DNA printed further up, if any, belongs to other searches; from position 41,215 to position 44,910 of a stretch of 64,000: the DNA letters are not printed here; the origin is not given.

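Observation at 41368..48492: PLD-nuclease-SNF2 helicase fusion paired with a PglX/DrmMI-like adenine methyltransferase: a reduced, fused DISARM/BREX-like module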

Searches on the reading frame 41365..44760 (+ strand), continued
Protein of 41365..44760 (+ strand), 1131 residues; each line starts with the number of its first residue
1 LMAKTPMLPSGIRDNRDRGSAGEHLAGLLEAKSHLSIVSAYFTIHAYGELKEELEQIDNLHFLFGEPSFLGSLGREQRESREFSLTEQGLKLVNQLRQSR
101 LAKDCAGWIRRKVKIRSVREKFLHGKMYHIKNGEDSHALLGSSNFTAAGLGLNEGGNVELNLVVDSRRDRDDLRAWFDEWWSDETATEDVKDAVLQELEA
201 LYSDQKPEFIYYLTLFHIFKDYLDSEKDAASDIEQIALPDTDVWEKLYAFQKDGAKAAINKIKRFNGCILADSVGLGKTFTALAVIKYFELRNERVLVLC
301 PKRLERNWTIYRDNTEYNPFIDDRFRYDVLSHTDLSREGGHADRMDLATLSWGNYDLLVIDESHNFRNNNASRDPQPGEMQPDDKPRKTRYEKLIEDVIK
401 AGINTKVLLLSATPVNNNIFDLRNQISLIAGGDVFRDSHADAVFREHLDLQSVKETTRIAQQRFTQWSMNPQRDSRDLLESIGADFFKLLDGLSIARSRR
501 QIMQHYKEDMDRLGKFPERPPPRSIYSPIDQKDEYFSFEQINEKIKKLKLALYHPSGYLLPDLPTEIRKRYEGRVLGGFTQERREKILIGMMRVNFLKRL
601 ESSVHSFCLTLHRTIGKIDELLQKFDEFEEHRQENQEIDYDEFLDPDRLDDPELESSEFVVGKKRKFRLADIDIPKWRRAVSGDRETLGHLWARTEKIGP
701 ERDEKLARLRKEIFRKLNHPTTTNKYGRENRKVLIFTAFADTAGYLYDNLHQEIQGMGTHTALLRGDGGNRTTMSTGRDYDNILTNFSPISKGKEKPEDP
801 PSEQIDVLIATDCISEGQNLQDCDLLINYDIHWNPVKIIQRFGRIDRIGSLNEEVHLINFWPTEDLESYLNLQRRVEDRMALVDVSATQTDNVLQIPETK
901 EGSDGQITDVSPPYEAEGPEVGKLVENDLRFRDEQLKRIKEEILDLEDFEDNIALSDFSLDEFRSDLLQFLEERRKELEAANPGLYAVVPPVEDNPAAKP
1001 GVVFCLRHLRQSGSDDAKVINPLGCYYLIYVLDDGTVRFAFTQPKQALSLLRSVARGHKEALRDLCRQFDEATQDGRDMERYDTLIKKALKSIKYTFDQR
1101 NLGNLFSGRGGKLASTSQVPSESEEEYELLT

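Call 109: get_annotated_region(hit=H29, flank=8000)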
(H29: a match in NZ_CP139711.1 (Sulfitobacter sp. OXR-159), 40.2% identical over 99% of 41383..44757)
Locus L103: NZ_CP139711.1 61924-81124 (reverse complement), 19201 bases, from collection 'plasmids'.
description: Sulfitobacter sp. OXR-159 plasmid unnamed04, complete sequence
organism: Sulfitobacter sp. OXR-159 (NCBI taxid 3100174)
taxonomy: Bacteria; Pseudomonadota; Alphaproteobacteria; Rhodobacterales; Roseobacteraceae; Sulfitobacter; Sulfitobacter sp. OXR-159
host: -; source: Bacterial Culture,hydrothermal vent plume; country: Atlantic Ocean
typing (MOB-suite, as given by PLSDB): conjugative; relaxase MOBP,MOBP; mating-pair formation MPF_T
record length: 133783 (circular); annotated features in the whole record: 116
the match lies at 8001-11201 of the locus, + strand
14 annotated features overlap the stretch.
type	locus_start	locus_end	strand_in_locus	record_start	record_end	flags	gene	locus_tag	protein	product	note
CDS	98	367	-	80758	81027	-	-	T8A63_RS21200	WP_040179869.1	hypothetical protein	-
CDS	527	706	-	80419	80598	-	-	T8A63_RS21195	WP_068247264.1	hypothetical protein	-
CDS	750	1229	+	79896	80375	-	-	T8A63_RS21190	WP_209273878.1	hypothetical protein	-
CDS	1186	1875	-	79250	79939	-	-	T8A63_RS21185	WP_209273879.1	hypothetical protein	-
CDS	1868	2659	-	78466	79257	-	-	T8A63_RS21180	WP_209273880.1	AAA family ATPase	-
CDS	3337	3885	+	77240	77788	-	-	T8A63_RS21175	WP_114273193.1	helix-turn-helix domain-containing protein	-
CDS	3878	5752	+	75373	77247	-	-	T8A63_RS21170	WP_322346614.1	relaxase/mobilization nuclease domain-containing protein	-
CDS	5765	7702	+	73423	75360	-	-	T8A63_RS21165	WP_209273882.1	type IV secretory system conjugative DNA transfer family protein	-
CDS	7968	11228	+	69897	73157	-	-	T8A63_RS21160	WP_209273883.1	helicase-related protein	-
CDS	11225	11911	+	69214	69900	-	-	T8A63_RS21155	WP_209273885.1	DUF4391 domain-containing protein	-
CDS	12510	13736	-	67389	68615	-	-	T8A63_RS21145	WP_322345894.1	IS256 family transposase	-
CDS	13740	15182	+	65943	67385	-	-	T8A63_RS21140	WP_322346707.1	site-specific DNA-methyltransferase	GO:0006306 - DNA methylation [Evidence IEA]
CDS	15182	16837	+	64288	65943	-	-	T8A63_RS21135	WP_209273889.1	RNA-binding domain-containing protein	-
CDS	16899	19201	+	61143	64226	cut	-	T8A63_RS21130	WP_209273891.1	DEAD/DEAH box helicase family protein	-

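Call 119: find_encoding_contigs(protein=P0122, flank=9000, max_places=1)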
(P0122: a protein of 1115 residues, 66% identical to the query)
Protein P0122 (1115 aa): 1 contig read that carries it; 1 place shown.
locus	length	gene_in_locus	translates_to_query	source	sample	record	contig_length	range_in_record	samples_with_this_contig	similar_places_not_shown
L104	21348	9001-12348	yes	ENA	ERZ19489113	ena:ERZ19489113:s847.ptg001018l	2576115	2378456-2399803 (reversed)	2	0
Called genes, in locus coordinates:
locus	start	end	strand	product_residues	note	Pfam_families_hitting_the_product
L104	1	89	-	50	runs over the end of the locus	PF10590:PNP_phzG_C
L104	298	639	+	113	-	PF11969:DcpS_C, PF01230:HIT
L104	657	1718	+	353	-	PF00793:DAHP_synth_1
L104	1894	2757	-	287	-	PF00950:ABC-3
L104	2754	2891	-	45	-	PF00950:ABC-3 (weak)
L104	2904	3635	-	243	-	PF00005:ABC_tran, PF02463:SMC_N (faint), PF13304:AAA_21 (weak)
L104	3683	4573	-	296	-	PF01297:ZnuA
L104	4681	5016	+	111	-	-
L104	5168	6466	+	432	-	PF07992:Pyr_redox_2, PF21706:FCSD_central, PF09242:FCSD-flav_bind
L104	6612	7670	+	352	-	PF00793:DAHP_synth_1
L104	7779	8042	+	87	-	PF01206:TusA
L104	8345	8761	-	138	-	PF02566:OsmC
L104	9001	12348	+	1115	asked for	PF13091:PLDc_2 (weak), PF00176:SNF2-rel_dom (weak), PF04851:ResIII (weak), PF00271:Helicase_C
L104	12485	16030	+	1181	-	PF07669:Eco57I, PF02384:N6_Mtase (weak), PF12950:TaqI_C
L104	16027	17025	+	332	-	PF12358:DUF3644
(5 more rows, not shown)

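Call 120: find_encoding_contigs(protein=P0127, flank=9000, max_places=1)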
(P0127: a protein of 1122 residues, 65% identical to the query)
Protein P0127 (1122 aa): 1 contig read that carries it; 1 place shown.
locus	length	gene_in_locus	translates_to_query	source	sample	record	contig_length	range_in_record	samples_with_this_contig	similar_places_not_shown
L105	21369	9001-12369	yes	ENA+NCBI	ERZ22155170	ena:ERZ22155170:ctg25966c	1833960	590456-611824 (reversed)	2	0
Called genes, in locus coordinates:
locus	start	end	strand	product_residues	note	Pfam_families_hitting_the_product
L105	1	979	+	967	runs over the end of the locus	PF12705:PDDEXK_1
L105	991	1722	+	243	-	PF11306:DUF3108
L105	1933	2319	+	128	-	-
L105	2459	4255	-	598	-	PF00501:AMP-binding, PF23562:AMP-binding_C_3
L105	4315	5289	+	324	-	PF01636:APH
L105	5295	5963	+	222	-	PF00483:NTP_transferase, PF12804:NTP_transf_3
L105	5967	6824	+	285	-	PF02749:QRPTase_N, PF01729:QRPTase_C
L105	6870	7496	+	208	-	-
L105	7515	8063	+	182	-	-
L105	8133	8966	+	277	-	PF00156:Pribosyltran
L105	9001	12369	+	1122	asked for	PF13091:PLDc_2 (weak), PF09565:RE_NgoFVII (weak), PF00176:SNF2-rel_dom (weak), PF04851:ResIII, PF00271:Helicase_C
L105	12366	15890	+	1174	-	PF07669:Eco57I, PF02384:N6_Mtase, PF12950:TaqI_C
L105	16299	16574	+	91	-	-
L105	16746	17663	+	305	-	-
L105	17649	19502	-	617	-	PF25199:nSTAND_NTPase5 (faint), PF01935:DUF87 (weak), PF13401:AAA_22 (faint)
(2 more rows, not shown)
